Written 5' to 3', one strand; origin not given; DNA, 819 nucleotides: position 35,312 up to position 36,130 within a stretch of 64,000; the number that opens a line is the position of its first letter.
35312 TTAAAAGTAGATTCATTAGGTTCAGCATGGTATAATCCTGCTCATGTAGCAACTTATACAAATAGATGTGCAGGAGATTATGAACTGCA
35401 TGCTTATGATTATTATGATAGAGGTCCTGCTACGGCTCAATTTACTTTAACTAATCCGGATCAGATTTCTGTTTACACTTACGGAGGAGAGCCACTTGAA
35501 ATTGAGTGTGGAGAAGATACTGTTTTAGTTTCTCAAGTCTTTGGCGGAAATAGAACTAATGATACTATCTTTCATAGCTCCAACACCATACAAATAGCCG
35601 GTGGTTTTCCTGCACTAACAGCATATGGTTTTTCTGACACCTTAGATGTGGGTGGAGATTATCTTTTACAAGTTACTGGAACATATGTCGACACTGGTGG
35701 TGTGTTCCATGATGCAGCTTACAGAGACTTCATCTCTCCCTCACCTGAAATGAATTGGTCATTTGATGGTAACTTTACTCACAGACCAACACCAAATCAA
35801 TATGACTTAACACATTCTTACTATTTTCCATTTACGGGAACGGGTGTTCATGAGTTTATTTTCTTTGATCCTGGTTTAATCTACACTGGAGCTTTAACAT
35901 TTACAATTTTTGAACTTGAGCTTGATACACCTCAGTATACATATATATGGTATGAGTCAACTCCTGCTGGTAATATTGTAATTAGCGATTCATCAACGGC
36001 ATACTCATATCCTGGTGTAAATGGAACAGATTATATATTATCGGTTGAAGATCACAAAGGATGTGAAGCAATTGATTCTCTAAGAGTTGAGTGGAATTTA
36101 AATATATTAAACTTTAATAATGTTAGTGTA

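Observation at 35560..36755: Two copies of an unassigned ~110-120-aa domain interrupt the SprB-repeat array of gene 3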

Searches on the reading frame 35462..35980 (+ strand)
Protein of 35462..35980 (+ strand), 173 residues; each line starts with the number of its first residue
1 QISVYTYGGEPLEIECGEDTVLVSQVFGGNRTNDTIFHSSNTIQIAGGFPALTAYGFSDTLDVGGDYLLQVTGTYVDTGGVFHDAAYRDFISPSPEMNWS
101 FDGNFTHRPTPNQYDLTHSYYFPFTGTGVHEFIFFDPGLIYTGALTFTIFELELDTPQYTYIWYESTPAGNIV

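Call 6: search_protein_families(library=pfam, proteins=[window:35462-35980:+], max_evalue=1)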
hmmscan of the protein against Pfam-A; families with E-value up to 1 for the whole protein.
window:35462-35980:+ (173 aa): 1 family
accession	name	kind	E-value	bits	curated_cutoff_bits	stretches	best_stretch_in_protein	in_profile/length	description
PF06715.18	Gp5_C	-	0.67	10.7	20.4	0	59-75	3-19/24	Gp5 C-terminal repeat (3 copies)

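Call 8: search_protein_families(library=ncbifam, proteins=[window:35462-35980:+], max_evalue=1)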
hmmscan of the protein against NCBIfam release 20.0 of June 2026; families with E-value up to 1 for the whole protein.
window:35462-35980:+ (173 aa): 0 families
